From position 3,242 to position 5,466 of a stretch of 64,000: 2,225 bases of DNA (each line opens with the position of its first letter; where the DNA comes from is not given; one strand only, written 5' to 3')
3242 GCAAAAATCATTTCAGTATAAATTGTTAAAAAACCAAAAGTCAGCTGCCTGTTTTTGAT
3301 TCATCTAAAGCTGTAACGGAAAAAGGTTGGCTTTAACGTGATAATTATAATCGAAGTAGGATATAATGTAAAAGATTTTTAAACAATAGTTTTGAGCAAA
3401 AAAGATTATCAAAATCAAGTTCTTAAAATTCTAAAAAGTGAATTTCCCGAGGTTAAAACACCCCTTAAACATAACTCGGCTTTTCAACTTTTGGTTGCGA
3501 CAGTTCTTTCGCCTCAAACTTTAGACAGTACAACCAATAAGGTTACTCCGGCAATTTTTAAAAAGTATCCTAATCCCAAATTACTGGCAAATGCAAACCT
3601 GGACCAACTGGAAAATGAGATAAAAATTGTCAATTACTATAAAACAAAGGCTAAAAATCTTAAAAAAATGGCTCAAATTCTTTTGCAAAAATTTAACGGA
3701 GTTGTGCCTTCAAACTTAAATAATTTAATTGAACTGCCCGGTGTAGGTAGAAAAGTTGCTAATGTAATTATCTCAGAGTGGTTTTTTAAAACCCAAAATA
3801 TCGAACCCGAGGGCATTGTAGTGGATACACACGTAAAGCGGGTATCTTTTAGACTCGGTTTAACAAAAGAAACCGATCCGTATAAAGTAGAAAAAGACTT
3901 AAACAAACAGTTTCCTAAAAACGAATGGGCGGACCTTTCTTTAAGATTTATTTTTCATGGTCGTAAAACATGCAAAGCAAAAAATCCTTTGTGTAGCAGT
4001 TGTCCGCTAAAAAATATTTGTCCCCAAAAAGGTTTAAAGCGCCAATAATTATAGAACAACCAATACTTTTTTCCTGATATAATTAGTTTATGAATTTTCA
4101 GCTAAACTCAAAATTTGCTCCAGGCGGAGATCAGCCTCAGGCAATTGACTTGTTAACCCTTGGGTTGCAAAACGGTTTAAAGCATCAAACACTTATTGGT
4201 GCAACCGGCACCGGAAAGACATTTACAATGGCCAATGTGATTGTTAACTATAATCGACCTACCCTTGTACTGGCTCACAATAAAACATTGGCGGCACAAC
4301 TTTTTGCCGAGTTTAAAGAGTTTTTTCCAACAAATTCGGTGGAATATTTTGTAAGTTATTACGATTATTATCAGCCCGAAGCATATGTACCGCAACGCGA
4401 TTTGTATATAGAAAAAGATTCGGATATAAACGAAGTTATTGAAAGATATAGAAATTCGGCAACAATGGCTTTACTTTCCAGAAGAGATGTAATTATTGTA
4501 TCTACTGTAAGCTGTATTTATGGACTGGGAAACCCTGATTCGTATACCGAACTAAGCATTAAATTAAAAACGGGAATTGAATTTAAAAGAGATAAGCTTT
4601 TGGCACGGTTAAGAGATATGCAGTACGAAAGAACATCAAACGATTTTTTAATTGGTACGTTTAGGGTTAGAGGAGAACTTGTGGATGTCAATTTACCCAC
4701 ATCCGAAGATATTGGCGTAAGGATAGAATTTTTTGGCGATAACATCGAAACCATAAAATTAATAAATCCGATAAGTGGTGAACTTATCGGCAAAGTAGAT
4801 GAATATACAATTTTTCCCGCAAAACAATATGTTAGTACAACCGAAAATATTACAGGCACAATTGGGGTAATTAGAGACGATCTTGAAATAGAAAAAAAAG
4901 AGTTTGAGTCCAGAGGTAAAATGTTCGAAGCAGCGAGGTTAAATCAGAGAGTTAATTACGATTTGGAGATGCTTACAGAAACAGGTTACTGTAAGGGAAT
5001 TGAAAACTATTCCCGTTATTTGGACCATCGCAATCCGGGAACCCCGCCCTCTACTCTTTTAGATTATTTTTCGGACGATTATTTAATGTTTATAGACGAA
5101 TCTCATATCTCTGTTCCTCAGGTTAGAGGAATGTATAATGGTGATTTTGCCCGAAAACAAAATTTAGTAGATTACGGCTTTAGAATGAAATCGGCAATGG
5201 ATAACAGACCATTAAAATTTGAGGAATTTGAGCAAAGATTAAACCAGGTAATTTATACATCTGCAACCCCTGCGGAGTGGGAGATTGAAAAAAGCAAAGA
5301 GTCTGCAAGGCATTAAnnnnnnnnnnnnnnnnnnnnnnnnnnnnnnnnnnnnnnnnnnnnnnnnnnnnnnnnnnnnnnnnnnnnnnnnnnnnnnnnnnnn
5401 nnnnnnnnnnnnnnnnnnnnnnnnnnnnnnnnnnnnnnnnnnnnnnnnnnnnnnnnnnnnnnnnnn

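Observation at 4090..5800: UvrB gene ends after the N-terminal about 410 residues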

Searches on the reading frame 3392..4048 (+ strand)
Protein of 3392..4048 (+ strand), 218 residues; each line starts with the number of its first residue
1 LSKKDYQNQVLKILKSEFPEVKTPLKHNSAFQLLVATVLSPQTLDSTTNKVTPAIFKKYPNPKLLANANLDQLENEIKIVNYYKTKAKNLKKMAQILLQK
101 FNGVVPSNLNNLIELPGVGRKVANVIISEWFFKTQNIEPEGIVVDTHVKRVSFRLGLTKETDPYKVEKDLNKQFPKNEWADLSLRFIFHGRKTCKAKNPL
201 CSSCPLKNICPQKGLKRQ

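Call 4: search_protein_families(library=pfam, proteins=[window:3392-4048:+], max_evalue=0.01)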
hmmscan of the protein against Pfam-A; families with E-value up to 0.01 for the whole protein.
window:3392-4048:+ (218 aa): 3 families
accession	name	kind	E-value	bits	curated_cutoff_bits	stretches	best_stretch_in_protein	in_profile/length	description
PF00730.31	HhH-GPD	-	9.2e-23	81.1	26.2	1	35-175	1-107/108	HhH-GPD superfamily base excision DNA repair protein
PF00633.29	HHH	-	7.4e-06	26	24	1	100-128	1-29/30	Helix-hairpin-helix motif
PF10576.14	EndIII_4Fe-2S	-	0.00011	22.8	20.5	1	194-210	1-17/17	Iron-sulfur binding domain of endonuclease III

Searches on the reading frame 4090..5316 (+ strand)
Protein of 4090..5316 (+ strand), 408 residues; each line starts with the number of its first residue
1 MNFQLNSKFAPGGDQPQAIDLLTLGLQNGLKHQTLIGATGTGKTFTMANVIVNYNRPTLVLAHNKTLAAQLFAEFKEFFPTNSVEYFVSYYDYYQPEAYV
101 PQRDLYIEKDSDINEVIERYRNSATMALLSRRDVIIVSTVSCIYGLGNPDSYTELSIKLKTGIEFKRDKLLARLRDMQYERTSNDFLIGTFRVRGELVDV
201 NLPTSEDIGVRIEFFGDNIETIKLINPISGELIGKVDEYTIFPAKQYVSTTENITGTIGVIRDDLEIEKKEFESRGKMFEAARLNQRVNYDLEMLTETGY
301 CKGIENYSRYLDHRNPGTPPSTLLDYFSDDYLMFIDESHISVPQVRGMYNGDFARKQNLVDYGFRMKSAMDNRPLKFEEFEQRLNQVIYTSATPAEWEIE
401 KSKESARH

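Call 4: search_protein_families(library=pfam, proteins=[window:4090-5316:+], max_evalue=0.01)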
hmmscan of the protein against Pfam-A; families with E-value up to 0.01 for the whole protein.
window:4090-5316:+ (408 aa): 3 families
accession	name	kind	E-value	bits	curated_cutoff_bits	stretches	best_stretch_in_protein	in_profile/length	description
PF17757.6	UvrB_inter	-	5.9e-28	97.3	22.9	1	157-247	1-91/91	UvrB interaction domain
PF04851.21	ResIII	-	2.8e-12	47.3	22.5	1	14-85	7-83/164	Type III restriction enzyme, res subunit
PF00270.35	DEAD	-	4.2e-05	23.8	26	1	15-83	4-73/167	DEAD/DEAH box helicase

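Call 5: find_homologous_proteins(query=window:4090-5316:+)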
Query window:4090-5316:+ (408 aa): 8000 proteins with E <= 0.001 among 8000 candidates; the best 120 are listed.
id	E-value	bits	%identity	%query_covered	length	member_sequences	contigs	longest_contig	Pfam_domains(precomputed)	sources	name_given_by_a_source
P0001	2.7e-272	920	100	100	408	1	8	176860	PF17757.7,PF27431.1,PF04851.22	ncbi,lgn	-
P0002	1.7e-270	914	99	100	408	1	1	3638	PF17757.7,PF27431.1,PF04851.22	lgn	-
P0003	1.1e-269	912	99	100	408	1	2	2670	PF17757.7,PF27431.1,PF04851.22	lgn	-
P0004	3.0e-258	874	94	100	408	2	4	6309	PF17757.7,PF27431.1,PF04851.22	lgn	-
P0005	8.1e-237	804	85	99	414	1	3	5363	PF17757.7,PF27431.1,PF04851.22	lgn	-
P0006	2.4e-200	684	73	100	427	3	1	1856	PF00270.36,PF17757.7,PF27431.1,PF04851.22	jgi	-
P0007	3.0e-200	683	74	100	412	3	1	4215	PF00270.36,PF17757.7,PF27431.1,PF04851.22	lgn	-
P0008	3.3e-200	683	73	99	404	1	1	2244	PF00270.36,PF17757.7,PF27431.1,PF04851.22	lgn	-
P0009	8.0e-200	682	72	100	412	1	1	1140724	PF00270.36,PF17757.7,PF27431.1,PF04851.22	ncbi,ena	-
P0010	1.4e-199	681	73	99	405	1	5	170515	PF00270.36,PF17757.7,PF27431.1,PF04851.22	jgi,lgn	jgi:excinuclease ABC subunit B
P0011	1.1e-198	678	72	100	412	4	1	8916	PF00270.36,PF17757.7,PF27431.1,PF04851.22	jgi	-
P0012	1.4e-198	678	72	100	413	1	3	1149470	PF00270.36,PF17757.7,PF27431.1,PF04851.22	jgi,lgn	jgi:excinuclease ABC subunit B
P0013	3.4e-198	676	73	100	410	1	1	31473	PF17757.7,PF27431.1,PF04851.22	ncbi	ncbi:MAG: DEAD/DEAH box helicase family protein [Candidatus Dojkabacteria bacterium]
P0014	3.6e-198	676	73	100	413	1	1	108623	PF17757.7,PF27431.1,PF04851.22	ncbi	-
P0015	5.7e-198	676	71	100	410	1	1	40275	PF00270.36,PF17757.7,PF27431.1,PF04851.22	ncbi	ncbi:MAG: DEAD/DEAH box helicase family protein [Candidatus Dojkabacteria bacterium]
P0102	2.9e-181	621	68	99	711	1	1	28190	PF02151.26,PF17757.7,PF00271.38,PF27431.1,PF04851.22,PF12344.15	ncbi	-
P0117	1.0e-176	606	65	99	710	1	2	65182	PF00270.36,PF17757.7,PF00271.38,PF27431.1,PF04851.22,PF12344.15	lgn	-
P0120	3.7e-176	604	65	99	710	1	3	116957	PF00270.36,PF17757.7,PF00271.38,PF27431.1,PF04851.22,PF12344.15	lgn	-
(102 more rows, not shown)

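Call 9: find_encoding_contigs(protein=P0001, flank=10000, max_places=8)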
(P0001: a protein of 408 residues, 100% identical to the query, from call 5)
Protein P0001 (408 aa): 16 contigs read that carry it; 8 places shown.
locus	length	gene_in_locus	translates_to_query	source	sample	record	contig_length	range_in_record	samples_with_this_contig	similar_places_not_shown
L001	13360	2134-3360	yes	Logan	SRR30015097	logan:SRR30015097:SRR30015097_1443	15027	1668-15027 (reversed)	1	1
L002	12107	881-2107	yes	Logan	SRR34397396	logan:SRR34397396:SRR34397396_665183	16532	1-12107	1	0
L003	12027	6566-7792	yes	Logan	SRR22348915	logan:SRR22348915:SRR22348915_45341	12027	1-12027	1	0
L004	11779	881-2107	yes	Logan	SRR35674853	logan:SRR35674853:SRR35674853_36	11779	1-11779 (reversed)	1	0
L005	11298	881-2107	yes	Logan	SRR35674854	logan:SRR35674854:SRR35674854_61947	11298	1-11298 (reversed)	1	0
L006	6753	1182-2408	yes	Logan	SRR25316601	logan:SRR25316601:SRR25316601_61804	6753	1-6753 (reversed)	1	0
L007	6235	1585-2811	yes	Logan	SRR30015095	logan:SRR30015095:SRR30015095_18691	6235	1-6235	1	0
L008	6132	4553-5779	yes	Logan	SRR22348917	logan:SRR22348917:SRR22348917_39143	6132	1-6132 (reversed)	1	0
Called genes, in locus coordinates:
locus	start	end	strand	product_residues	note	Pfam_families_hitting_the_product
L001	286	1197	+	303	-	PF00294:PfkB, PF08543:Phos_pyr_kin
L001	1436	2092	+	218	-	PF00730:HhH-GPD, PF00633:HHH (weak)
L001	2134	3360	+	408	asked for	PF04851:ResIII, PF17757:UvrB_inter, PF27431:UvrB_3rd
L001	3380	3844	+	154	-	-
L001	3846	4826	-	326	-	-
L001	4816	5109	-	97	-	-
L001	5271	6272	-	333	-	-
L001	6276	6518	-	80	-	-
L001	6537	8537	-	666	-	PF01411:tRNA-synt_2c, PF07973:tRNA_SAD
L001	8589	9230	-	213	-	PF09335:VTT_dom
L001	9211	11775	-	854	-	PF00122:E1-E2_ATPase, PF00702:Hydrolase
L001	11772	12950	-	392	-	PF03033:Glyco_transf_28, PF04101:Glyco_tran_28_C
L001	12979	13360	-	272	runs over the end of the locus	PF04794:YdjC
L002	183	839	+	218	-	PF00730:HhH-GPD, PF00633:HHH (weak)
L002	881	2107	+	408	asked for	PF04851:ResIII, PF17757:UvrB_inter, PF27431:UvrB_3rd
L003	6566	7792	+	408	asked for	PF04851:ResIII, PF17757:UvrB_inter, PF27431:UvrB_3rd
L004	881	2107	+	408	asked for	PF04851:ResIII, PF17757:UvrB_inter, PF27431:UvrB_3rd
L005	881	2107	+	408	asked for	PF04851:ResIII, PF17757:UvrB_inter, PF27431:UvrB_3rd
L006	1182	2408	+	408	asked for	PF04851:ResIII, PF17757:UvrB_inter, PF27431:UvrB_3rd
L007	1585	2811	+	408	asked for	PF04851:ResIII, PF17757:UvrB_inter, PF27431:UvrB_3rd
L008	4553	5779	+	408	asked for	PF04851:ResIII, PF17757:UvrB_inter, PF27431:UvrB_3rd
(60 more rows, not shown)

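Call 11: find_encoding_contigs(protein=P0009, flank=6000, max_places=2)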
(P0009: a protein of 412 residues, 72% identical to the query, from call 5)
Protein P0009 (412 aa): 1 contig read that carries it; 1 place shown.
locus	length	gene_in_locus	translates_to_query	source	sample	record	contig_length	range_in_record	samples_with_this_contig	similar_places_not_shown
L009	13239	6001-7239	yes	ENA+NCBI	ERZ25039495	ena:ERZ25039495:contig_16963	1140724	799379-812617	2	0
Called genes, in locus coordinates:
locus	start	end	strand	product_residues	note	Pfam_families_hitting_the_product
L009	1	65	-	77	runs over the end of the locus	-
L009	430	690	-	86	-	-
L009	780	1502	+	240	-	PF00730:HhH-GPD, PF00633:HHH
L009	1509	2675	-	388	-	-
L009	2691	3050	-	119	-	-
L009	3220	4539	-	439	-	-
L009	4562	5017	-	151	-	-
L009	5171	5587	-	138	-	-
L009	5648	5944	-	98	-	-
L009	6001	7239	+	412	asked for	PF00270:DEAD (faint), PF04851:ResIII, PF17757:UvrB_inter, PF27431:UvrB_3rd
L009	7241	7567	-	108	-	-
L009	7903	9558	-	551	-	-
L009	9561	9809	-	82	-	-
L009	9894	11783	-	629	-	PF01411:tRNA-synt_2c, PF07973:tRNA_SAD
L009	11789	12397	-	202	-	PF03575:Peptidase_S51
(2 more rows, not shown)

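Call 15: list_cluster_members(proteins=[P0001, P0123, P0141, P0149, P0155, P0212, P0213, P0223, P0226, P0176])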
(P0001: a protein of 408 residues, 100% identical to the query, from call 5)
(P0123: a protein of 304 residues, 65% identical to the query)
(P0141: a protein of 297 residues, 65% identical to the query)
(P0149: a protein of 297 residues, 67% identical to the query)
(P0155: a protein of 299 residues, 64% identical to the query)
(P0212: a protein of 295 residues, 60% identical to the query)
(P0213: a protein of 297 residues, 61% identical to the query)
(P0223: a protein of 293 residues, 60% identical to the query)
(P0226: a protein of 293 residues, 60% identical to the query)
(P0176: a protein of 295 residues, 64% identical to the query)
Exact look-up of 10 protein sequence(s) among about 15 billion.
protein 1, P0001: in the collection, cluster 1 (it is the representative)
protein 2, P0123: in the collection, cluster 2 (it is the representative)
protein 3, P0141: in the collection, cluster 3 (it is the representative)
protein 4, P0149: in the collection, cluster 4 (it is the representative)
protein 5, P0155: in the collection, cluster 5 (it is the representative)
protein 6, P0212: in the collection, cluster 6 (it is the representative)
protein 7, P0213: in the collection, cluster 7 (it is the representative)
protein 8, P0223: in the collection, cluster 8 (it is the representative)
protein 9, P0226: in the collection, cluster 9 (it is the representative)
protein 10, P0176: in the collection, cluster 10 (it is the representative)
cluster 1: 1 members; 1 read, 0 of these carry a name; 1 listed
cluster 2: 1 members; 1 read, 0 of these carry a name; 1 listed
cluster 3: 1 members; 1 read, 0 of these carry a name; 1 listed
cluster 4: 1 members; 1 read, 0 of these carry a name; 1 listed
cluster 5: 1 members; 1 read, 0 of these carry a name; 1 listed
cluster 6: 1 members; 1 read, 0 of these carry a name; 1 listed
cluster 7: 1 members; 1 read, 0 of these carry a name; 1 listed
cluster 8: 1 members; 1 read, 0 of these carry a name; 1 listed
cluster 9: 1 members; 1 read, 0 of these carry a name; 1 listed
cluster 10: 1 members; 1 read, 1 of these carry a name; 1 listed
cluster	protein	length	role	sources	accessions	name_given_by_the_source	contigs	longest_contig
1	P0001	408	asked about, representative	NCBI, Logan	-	-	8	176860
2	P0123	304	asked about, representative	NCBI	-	-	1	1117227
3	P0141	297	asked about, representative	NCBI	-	-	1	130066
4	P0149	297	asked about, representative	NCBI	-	-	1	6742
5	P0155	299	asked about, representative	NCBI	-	-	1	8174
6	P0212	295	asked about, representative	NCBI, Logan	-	-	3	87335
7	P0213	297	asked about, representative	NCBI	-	-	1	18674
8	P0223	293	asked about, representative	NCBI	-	-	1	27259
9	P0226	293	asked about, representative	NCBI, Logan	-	-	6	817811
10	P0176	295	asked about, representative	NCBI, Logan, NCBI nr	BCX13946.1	MAG: hypothetical protein KatS3mg085_478 [Candidatus Dojkabacteria bacterium]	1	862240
